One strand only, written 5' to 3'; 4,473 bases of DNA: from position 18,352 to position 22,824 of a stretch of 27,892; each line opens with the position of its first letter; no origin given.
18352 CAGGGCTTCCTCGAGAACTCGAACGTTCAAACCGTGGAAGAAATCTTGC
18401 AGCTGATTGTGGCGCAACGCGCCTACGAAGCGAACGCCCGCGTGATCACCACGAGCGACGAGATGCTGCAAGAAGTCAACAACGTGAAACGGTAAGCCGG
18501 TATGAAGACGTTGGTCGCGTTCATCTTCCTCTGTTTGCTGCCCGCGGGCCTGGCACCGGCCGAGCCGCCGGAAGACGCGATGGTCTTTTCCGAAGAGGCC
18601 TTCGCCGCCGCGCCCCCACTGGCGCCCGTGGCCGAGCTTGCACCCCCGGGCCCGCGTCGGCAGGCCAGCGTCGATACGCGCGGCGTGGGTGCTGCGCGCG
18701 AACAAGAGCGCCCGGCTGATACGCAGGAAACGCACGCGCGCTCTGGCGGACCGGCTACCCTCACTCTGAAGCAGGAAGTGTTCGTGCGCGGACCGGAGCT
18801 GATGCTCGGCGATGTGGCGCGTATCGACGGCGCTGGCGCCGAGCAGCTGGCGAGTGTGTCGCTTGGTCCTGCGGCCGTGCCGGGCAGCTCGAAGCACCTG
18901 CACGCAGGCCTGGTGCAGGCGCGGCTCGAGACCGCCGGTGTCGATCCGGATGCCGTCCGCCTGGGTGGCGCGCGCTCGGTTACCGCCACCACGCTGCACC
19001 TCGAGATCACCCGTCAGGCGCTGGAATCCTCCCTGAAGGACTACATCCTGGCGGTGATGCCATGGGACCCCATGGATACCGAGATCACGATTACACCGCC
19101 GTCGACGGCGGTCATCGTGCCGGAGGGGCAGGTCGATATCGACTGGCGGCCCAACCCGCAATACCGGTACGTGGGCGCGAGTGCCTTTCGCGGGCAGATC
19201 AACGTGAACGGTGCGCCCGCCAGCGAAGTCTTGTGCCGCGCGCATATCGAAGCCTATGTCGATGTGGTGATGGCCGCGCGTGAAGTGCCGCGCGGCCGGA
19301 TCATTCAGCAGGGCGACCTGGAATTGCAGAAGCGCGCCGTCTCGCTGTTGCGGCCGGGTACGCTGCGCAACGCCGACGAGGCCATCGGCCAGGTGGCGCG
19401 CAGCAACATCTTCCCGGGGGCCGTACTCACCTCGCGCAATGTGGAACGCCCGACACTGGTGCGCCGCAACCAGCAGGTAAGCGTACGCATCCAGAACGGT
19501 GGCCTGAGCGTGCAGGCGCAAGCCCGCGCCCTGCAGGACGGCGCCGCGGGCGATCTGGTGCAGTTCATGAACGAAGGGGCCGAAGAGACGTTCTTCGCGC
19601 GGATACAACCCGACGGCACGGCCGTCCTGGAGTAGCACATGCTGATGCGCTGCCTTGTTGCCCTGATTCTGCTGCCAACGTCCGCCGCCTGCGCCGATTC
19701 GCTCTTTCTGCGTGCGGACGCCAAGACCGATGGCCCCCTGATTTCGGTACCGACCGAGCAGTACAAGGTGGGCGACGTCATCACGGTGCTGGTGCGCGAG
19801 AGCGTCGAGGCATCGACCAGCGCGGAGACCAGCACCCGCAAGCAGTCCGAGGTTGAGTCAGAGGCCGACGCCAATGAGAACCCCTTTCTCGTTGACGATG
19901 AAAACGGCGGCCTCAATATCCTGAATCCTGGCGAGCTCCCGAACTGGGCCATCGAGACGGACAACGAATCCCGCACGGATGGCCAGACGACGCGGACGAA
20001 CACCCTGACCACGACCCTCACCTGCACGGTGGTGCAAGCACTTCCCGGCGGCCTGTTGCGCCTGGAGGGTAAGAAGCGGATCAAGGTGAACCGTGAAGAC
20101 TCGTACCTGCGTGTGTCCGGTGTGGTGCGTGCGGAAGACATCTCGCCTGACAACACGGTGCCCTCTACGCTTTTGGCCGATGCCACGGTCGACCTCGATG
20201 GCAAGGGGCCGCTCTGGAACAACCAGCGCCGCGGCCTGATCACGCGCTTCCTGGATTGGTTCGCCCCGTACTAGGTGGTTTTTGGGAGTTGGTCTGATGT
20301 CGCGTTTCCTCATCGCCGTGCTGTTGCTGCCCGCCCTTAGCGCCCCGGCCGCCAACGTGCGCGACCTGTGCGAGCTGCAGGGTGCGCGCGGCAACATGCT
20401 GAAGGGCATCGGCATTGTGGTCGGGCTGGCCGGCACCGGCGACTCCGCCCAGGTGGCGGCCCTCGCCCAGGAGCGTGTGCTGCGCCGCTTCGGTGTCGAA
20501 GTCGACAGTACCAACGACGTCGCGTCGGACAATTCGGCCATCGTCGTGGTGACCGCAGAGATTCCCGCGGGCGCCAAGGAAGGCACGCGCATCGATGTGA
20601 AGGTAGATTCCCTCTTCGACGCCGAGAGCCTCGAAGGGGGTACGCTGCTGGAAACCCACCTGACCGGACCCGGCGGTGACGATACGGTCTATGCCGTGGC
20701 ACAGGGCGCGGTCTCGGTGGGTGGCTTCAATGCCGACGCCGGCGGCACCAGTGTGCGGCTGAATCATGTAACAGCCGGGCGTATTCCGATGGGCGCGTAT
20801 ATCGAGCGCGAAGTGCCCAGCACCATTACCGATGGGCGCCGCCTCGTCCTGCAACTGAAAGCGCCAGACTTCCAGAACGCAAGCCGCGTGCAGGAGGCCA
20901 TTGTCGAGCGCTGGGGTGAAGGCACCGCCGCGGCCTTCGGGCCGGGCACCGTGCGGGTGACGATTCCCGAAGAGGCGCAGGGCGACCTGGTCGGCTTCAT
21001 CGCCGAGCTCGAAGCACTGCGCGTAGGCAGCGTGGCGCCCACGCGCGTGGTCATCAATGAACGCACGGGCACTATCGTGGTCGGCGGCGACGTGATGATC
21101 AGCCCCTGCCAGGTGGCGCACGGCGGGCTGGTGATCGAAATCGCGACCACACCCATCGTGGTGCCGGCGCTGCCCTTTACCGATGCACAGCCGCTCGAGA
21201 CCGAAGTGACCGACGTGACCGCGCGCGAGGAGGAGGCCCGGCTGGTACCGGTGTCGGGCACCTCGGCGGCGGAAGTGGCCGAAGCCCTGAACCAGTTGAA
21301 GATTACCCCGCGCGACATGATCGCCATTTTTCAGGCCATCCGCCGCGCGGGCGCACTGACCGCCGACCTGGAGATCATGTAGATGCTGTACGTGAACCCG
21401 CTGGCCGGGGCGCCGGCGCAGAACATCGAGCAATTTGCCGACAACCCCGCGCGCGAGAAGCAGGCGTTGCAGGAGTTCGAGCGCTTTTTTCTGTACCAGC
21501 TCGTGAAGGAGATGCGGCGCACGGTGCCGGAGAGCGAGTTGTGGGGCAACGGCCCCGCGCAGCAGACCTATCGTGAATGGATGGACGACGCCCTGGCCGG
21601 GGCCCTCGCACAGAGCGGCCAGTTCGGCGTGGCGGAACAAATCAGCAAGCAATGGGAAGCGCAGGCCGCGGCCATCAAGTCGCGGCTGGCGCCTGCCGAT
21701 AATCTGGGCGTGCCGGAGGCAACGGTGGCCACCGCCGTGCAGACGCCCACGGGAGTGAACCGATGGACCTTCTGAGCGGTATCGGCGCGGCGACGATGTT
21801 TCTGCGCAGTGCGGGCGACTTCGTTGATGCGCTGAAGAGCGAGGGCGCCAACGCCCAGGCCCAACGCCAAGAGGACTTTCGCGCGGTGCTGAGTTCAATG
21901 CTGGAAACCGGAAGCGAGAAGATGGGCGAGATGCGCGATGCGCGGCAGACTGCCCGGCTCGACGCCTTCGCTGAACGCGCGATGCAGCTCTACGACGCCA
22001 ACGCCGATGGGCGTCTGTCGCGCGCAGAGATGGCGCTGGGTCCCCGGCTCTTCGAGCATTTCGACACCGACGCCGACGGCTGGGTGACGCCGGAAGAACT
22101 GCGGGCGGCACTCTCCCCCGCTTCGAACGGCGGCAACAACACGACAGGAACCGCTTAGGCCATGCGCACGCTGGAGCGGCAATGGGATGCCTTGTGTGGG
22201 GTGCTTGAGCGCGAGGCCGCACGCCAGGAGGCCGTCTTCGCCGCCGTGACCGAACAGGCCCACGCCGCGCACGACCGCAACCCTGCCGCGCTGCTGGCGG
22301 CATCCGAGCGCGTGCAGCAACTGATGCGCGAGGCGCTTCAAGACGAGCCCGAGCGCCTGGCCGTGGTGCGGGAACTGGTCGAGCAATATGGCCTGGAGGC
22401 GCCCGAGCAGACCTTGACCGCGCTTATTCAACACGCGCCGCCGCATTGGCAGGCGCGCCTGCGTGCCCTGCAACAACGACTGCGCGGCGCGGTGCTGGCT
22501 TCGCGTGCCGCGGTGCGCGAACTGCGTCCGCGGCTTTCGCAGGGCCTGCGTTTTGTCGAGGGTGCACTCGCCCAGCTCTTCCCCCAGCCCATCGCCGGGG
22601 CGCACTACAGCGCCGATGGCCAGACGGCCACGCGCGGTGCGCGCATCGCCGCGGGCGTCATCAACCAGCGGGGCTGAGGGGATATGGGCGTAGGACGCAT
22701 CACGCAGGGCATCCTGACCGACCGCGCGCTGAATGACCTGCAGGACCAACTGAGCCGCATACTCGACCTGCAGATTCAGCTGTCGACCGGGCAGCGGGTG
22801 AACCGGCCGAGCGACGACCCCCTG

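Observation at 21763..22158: Two-EF-hand calcium-binding protein occupies the flgM slot of the flagellar operon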

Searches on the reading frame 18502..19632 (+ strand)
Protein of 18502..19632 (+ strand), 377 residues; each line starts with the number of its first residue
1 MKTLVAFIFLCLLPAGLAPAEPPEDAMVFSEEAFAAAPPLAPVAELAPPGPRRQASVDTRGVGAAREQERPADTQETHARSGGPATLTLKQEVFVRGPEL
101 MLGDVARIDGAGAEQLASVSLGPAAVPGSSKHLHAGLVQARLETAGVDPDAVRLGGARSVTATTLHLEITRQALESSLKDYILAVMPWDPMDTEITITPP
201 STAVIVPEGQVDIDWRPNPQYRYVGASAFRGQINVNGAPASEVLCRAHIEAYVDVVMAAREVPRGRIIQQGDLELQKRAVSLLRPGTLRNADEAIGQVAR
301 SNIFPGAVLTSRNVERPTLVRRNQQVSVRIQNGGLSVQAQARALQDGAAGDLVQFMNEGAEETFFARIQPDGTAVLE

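Call 3: search_protein_families(library=pfam, proteins=[window:18502-19632:+], max_evalue=1)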
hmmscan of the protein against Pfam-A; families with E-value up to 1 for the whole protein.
window:18502-19632:+ (377 aa): 3 families
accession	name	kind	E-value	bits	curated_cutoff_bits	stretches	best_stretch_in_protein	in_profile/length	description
PF13144.11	ChapFlgA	-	5.8e-25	88.1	23.8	1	254-373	2-119/122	Chaperone for flagella basal body P-ring formation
PF08666.17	SAF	-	1.6e-10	41.8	21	1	254-315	2-63/63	SAF domain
PF00380.25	Ribosomal_S9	-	0.085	13.8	22.5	1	311-358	36-83/121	Ribosomal protein S9/S16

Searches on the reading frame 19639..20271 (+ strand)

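Call 3: search_protein_families(library=pfam, proteins=[window:19639-20271:+], max_evalue=1)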
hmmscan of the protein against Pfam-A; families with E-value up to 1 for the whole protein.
window:19639-20271:+ (211 aa): 2 families
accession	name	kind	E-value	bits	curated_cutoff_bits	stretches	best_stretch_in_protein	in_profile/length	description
PF02107.21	FlgH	-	1.6e-42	145.5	27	1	40-210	22-172/172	Flagellar L-ring protein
PF12483.13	GIDE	-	0.15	11.9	23.6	1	59-129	9-77/160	E3 Ubiquitin ligase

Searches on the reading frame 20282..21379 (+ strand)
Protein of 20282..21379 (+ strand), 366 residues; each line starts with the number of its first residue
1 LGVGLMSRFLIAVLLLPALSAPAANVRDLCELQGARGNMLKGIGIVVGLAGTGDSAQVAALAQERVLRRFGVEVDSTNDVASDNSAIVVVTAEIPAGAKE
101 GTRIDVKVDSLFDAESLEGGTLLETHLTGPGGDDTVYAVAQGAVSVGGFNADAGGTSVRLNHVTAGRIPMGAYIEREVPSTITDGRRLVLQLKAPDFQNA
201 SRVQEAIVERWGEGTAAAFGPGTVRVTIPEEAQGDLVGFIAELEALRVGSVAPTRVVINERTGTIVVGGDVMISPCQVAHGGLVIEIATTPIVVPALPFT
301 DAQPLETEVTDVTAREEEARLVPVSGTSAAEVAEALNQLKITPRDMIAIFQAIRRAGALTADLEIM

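Call 3: search_protein_families(library=pfam, proteins=[window:20282-21379:+], max_evalue=1)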
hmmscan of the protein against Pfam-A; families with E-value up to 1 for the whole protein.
window:20282-21379:+ (366 aa): 5 families
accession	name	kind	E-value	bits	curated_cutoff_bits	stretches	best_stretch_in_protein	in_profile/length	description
PF02119.21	FlgI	-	1.4e-106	356.7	25.3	1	26-365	2-343/343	Flagellar P-ring protein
PF03958.22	Secretin_N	-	0.0052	17.4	28.2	0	320-340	2-22/69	Bacterial type II/III secretion system short domain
PF02540.23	NAD_synthase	-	0.054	13.1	21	1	44-81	20-59/242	NAD synthase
PF01850.27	PIN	-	0.13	13.4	23.6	1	306-362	54-111/120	PIN domain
PF05046.19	Img2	-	0.24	12.1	34.4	1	222-271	23-71/84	Mitochondrial large subunit ribosomal protein (Img2)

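Call 17: find_related_loci(query=window:20282-21379:+, collection=genome_contigs, flank=5000)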
Query window:20282-21379:+ (366 aa) in genome_contigs; peptide patterns used: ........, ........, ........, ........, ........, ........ (x = any residue, [..] = any of these).
207 stretches matched a pattern; 97 encode a relative of the query (tblastn E <= 1e-3); the best 80 are kept; 80 distinct loci.
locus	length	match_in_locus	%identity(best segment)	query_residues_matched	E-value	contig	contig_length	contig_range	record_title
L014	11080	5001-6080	67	9-366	3e-148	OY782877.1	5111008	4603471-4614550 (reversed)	MAG: Candidatus Hydrogenedentes bacterium isolate 28e603e2-5466-4732-bb1a-a7370d5bccbd genome assembly, chromosome: 1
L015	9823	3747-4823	66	9-366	3e-148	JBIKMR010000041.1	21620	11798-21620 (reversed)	MAG: Candidatus Hydrogenedentales bacterium isolate ME2014-09-11_3300037507_group5_bin133 Rohwer_bin1463_scaffold_1649_c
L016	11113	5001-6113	67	2-366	1e-142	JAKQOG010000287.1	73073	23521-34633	MAG: Candidatus Hydrogenedentota bacterium isolate USDV_metabat.86 k141_1710342, whole genome shotgun sequence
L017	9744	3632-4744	66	2-366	2e-142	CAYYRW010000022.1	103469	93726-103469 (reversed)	MAG TPA_asm: uncultured Nitrospirales bacterium isolate binchicken_co20_17 genome assembly, contig: NODE_516_length_1034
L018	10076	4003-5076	63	9-366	2e-137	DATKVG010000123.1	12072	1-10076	MAG TPA_asm: Candidatus Bathyarchaeia archaeon isolate SMAG_U14127 k141_2750796, whole genome shotgun sequence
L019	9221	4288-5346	60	15-366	7e-137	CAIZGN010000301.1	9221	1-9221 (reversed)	MAG: Candidatus Hydrogenedentes bacterium isolate Kiruna3_bin-1600 genome assembly, contig: bin-1600:301/740, whole geno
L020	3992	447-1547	61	5-366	2e-137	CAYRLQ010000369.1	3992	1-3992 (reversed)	MAG TPA_asm: uncultured Nitrospiraceae bacterium isolate binchicken_co100_346 genome assembly, contig: NODE_36279_length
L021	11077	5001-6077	63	9-366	3e-134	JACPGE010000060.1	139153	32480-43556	MAG: Candidatus Hydrogenedentota bacterium isolate NC_groundwater_379_Ag_B-0.1um_61_26 GD18-4_B1_scaffold_682155, whole 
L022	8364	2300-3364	63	10-366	2e-133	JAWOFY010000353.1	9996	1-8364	MAG: Candidatus Hydrogenedentota bacterium isolate BLK6-3.bin.159 k191_1635267, whole genome shotgun sequence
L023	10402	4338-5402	62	10-366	1e-133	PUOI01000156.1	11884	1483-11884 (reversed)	MAG: Candidatus Hydrogenedentota bacterium isolate B1Sed10_145 B1-Sed10-C7233, whole genome shotgun sequence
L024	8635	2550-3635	65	9-366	7e-133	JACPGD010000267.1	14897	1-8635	MAG: Candidatus Hydrogenedentota bacterium isolate NC_groundwater_378_Ag_B-0.1um_61_12 GD18-4_B1_scaffold_663400, whole 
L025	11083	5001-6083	59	3-366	3e-132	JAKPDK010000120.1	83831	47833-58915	MAG: Candidatus Hydrogenedentota bacterium isolate JPMR_maxbin.062_sub k141_231869, whole genome shotgun sequence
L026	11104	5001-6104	61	8-366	2e-128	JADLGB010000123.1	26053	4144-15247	MAG: Candidatus Hydrogenedentota bacterium isolate SJ408 c_000000626046, whole genome shotgun sequence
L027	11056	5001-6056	64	16-366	8e-129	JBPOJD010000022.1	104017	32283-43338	MAG: Candidatus Hydrogenedentota bacterium isolate MAG_4141 c_000000608816, whole genome shotgun sequence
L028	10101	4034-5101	58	10-364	4e-123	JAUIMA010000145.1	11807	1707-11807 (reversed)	MAG: Candidatus Hydrogenedentota bacterium isolate Co_bin.7 NODE_30175_length_11807_cov_0.817295, whole genome shotgun s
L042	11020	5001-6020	46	26-366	7e-82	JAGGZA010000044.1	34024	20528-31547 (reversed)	MAG: Candidatus Aerophobetes bacterium isolate AUK192 PB_MBMC_146_c_000000000291, whole genome shotgun sequence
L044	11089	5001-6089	46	9-366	8e-80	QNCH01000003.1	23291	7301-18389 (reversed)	MAG: Candidatus Omnitrophota bacterium isolate B26_G9 B26_Guay9_scaffold_01099, whole genome shotgun sequence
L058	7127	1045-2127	40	9-366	1e-73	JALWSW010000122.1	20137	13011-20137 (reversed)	MAG: Campylobacterales bacterium isolate M2_metabat2_scaf2bin.112 M2_NODE_2666_length_20137_cov_4.186057, whole genome s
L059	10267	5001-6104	40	5-366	4e-73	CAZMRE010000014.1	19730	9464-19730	MAG TPA_asm: uncultured Deferribacteres bacterium isolate binchicken_co164_22 genome assembly, contig: NODE_439_length_1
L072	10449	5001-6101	42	5-363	2e-67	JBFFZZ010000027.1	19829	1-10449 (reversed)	MAG: Candidatus Polarisedimenticolaceae bacterium isolate Mix_sand01.2020.11.G.44 k141_2495217_length_19829_cov_11.4904,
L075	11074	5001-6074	39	10-366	4e-67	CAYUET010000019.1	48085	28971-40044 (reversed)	MAG TPA_asm: uncultured bacterium isolate SRP192927_co3_253 genome assembly, contig: NODE_1204_length_48085_cov_4.438247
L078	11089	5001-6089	44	7-366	4e-66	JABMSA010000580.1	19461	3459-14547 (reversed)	MAG: Planctomycetota bacterium isolate bin.53 k141_4842738, whole genome shotgun sequence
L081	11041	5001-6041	45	22-366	7e-66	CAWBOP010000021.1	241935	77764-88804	MAG: Terriglobia bacterium isolate MFD01299.bin.2.51 genome assembly, contig: contig_65185, whole genome shotgun sequenc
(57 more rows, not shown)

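Call 71: search_protein_families(library=pfam, proteins=[L042:6381-6887:+, L044:6662-7156:+, L058:2607-2885:+, L058:2889-3296:+, L075:6515-7018:+, L078:6467-6991:+, L081:6619-6909:+, L072:6520-6813:+, L072:6770-7234:+, L059:7095-7610:+], max_evalue=0.01)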
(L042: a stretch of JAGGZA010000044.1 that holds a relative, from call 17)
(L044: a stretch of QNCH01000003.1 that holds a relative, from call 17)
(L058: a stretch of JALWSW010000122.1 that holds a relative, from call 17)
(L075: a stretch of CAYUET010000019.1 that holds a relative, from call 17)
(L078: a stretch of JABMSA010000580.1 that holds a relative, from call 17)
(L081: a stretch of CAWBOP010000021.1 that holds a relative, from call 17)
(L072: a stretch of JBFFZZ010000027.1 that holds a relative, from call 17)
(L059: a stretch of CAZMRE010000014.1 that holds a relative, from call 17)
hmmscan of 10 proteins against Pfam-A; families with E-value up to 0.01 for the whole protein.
L042:6381-6887:+ (169 aa): 1 family
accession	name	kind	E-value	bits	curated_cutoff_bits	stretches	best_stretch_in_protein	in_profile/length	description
PF05130.17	FlgN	-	1.5e-20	74.6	30.5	1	5-155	1-145/147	FlgN protein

L044:6662-7156:+ (165 aa): 1 family
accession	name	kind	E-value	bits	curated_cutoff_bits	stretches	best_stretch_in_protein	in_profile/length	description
PF05130.17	FlgN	-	2.9e-17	63.9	30.5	1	5-154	2-146/147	FlgN protein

L058:2607-2885:+ (93 aa): 1 family
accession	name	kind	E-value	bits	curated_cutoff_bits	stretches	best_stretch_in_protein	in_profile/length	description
PF04316.19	FlgM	-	1e-09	38.9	25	1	42-92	1-55/55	Anti-sigma-28 factor, FlgM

L058:2889-3296:+ (136 aa): 1 family
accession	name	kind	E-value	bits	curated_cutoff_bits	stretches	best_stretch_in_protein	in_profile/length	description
PF09254.17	FokI_cleav_dom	-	0.0054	16.6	25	1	2-80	8-88/188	FokI, cleavage domain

L075:6515-7018:+ (168 aa): 1 family
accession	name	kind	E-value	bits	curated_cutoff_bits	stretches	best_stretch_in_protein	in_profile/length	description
PF05130.17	FlgN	-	3e-16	60.6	30.5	1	5-151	3-142/147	FlgN protein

L078:6467-6991:+ (175 aa): 1 family
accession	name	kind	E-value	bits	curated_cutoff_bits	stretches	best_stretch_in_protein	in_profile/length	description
PF05130.17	FlgN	-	1.2e-20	74.9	30.5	1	11-161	1-146/147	FlgN protein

L081:6619-6909:+ (97 aa): 1 family
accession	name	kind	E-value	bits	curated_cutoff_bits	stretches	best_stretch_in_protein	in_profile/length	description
PF04316.19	FlgM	-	1.2e-19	70.7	25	1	36-90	1-55/55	Anti-sigma-28 factor, FlgM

L072:6520-6813:+ (98 aa): 1 family
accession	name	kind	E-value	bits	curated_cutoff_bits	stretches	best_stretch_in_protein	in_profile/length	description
PF04316.19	FlgM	-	4.6e-14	52.8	25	1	38-92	1-55/55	Anti-sigma-28 factor, FlgM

L072:6770-7234:+ (155 aa): 1 family
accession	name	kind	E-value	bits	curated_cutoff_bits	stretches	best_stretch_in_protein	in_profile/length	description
PF05130.17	FlgN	-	0.0039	18.1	30.5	1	46-142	38-146/147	FlgN protein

L059:7095-7610:+ (172 aa): 1 family
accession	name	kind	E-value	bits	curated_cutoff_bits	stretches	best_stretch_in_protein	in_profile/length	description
PF05130.17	FlgN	-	8.8e-16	59.1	30.5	1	17-161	3-146/147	FlgN protein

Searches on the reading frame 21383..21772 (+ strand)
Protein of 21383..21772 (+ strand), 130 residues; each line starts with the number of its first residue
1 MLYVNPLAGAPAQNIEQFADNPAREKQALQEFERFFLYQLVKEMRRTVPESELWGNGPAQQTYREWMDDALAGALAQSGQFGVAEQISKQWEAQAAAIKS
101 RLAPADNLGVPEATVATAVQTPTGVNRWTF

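Call 3: search_protein_families(library=pfam, proteins=[window:21383-21772:+], max_evalue=1)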
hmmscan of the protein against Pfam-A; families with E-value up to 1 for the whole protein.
window:21383-21772:+ (130 aa): 1 family
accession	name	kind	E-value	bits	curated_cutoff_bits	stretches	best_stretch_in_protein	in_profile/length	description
PF10135.14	Rod-binding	-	1.9e-12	48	25.1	1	42-90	1-51/51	Rod binding protein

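Call 4: search_protein_families(library=ncbifam, proteins=[window:21383-21772:+], max_evalue=1)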
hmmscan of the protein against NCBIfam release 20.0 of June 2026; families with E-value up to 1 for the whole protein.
window:21383-21772:+ (130 aa): 9 families
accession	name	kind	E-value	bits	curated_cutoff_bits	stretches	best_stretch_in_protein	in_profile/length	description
TIGR02541.1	flagell_FlgJ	equivalog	7.9e-09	35.8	193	1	20-105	18-102/294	flagellar assembly peptidoglycan hydrolase FlgJ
NF009352.0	PRK12708.1-4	equivalog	4.2e-06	27.2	178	1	28-109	31-115/140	peptidoglycan hydrolase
NF009354.0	PRK12709.1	equivalog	0.00034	20.2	456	1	23-110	34-119/323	flagellar rod assembly protein/muramidase FlgJ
NF009431.0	PRK12790.1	equivalog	0.00042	20.2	110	1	22-94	37-109/115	flagellar assembly peptidoglycan hydrolase FlgJ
NF009358.0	PRK12713.1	equivalog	0.00047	19.7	595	1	17-118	31-130/339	flagellar rod assembly protein/muramidase FlgJ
NF009351.0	PRK12708.1-3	equivalog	0.003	17.7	183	1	22-96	22-98/129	peptidoglycan hydrolase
NF009355.0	PRK12710.1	equivalog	0.0038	16.5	358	1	23-95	25-101/291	flagellar rod assembly protein/muramidase FlgJ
NF009349.0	PRK12708.1-1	equivalog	0.0044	17.6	141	1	23-91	23-94/97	peptidoglycan hydrolase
NF009350.0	PRK12708.1-2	equivalog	0.031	14.5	189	1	13-90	18-97/132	peptidoglycan hydrolase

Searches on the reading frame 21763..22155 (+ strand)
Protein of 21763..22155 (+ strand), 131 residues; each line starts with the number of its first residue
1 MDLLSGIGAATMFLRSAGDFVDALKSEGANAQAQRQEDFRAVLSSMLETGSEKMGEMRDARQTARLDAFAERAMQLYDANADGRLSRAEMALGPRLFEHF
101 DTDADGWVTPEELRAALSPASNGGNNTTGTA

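Call 3: search_protein_families(library=pfam, proteins=[window:21763-22155:+], max_evalue=1)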
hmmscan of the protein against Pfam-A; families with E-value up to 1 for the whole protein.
window:21763-22155:+ (131 aa): 6 families
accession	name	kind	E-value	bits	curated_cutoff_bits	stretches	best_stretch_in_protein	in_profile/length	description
PF13405.12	EF-hand_6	-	2.5e-10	39.6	25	2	95-118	4-27/30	EF-hand domain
PF00036.39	EF-hand_1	-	2e-08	33.6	25.4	2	96-117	5-26/29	EF hand domain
PF13202.12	EF-hand_5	-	3e-07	30.1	25.9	2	96-115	4-23/25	EF hand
PF13499.12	EF-hand_7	-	6.4e-07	30.1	30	2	95-120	6-31/67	EF-hand domain pair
PF17052.10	CAF20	-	0.015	16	25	1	24-116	10-89/150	Cap associated factor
PF16976.10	RcpC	-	0.15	12.4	28.8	1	17-86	30-110/114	Flp pilus assembly protein RcpC/CpaB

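Call 4: search_protein_families(library=ncbifam, proteins=[window:21763-22155:+], max_evalue=1)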
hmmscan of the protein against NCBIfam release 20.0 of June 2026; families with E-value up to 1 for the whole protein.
window:21763-22155:+ (131 aa): 7 families
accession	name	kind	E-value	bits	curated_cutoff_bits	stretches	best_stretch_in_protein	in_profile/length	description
NF041410.1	XopAW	subfamily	3.6e-07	30.2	120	2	95-124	30-58/235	XopAW family type III secretion system calcium-binding effector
NF008965.0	PRK12309.1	equivalog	1.8e-05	23.9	550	1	60-119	326-385/392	transaldolase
TIGR01837.1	PHA_granule_1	subfamily_domain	0.0011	19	94.7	1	4-63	11-70/118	poly(hydroxyalkanoate) granule-associated protein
NF038285.1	deiodinase_rel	hypoth_equivalog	0.0044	16.5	250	1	61-124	88-147/347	deiodinase family protein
NF003829.0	PRK05417.1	subfamily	0.0079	16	249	1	22-81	118-179/191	glutathione-dependent formaldehyde-activating enzyme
NF053806.1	lanmdlnLanM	equivalog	0.026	14.6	135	1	70-118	26-75/132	lanmodulin LanM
TIGR02820.1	formald_GSH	equivalog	0.2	11.5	234.55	1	22-79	114-173/182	S-(hydroxymethyl)glutathione synthase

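Call 10: find_homologous_proteins(query=window:21763-22155:+)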
Query window:21763-22155:+ (131 aa): 5 proteins with E <= 0.001 among 116 candidates. Only proteins of 72 to 230 residues were searched: fused or split forms outside these lengths cannot appear, so this answer is no evidence that the protein stands alone or is whole; lengths 'longer' or 'shorter' looks for them.
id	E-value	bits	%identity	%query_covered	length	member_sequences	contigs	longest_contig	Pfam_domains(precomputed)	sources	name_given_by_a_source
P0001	8.3e-77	273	100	100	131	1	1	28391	PF13405.13,PF13499.13,PF13202.13,PF00036.39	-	-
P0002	2.8e-60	220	80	100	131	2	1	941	PF13405.13,PF13499.13,PF13202.13,PF00036.39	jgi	-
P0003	2.0e-10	59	47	44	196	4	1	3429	PF13405.13,PF13499.13,PF13833.13,PF13202.13,PF00036.39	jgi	jgi:Ca2+-binding EF-hand superfamily protein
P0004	2.5e-4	39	49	36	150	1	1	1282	PF13405.13,PF00404.25,PF22592.3,PF13499.13,PF13833.13,PF13202.13,PF23564.2,PF10591.16,PF00036.39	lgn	-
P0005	4.0e-4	39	46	38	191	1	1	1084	PF13405.13,PF13499.13,PF13202.13,PF23564.2,PF00036.39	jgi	-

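Call 60: find_homologous_proteins(query=window:21763-22155:+, region=60-125, max_evalue=0.001)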
Query window:21763-22155:+, residues 60-125 (66 aa): 2 proteins with E <= 0.001 among 14 candidates. Only proteins of 72 to 230 residues were searched: fused or split forms outside these lengths cannot appear, so this answer is no evidence that the protein stands alone or is whole; lengths 'longer' or 'shorter' looks for them.
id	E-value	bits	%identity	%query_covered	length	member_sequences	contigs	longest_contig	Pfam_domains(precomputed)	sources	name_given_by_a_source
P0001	2.5e-35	136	100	100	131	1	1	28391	PF13405.13,PF13499.13,PF13202.13,PF00036.39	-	-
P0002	1.3e-25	106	77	100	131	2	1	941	PF13405.13,PF13499.13,PF13202.13,PF00036.39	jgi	-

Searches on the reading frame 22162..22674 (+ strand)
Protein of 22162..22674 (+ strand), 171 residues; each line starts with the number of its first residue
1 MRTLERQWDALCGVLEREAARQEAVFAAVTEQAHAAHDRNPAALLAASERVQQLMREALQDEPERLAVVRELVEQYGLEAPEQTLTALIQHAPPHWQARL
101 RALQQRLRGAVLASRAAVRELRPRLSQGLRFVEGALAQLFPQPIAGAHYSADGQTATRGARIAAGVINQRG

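Call 3: search_protein_families(library=pfam, proteins=[window:22162-22674:+], max_evalue=1)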
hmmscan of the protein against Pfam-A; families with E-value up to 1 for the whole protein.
window:22162-22674:+ (171 aa): 3 families
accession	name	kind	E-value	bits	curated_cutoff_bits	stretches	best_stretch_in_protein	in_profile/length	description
PF05130.17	FlgN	-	9.9e-12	45.9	30.5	1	9-156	4-146/147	FlgN protein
PF07730.19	HisKA_3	-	0.016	16.2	24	1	83-124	25-66/68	Histidine kinase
PF11333.13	DUF3135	-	0.11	13.2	22.7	1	82-106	24-48/81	Protein of unknown function (DUF3135)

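Call 4: search_protein_families(library=ncbifam, proteins=[window:22162-22674:+], max_evalue=1)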
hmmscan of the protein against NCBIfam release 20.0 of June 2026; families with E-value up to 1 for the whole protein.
window:22162-22674:+ (171 aa): 1 family
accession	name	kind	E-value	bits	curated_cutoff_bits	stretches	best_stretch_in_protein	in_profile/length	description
NF006174.0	PRK08311.2-2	equivalog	0.1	11.8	319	1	20-105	107-187/252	RNA polymerase sigma factor SigI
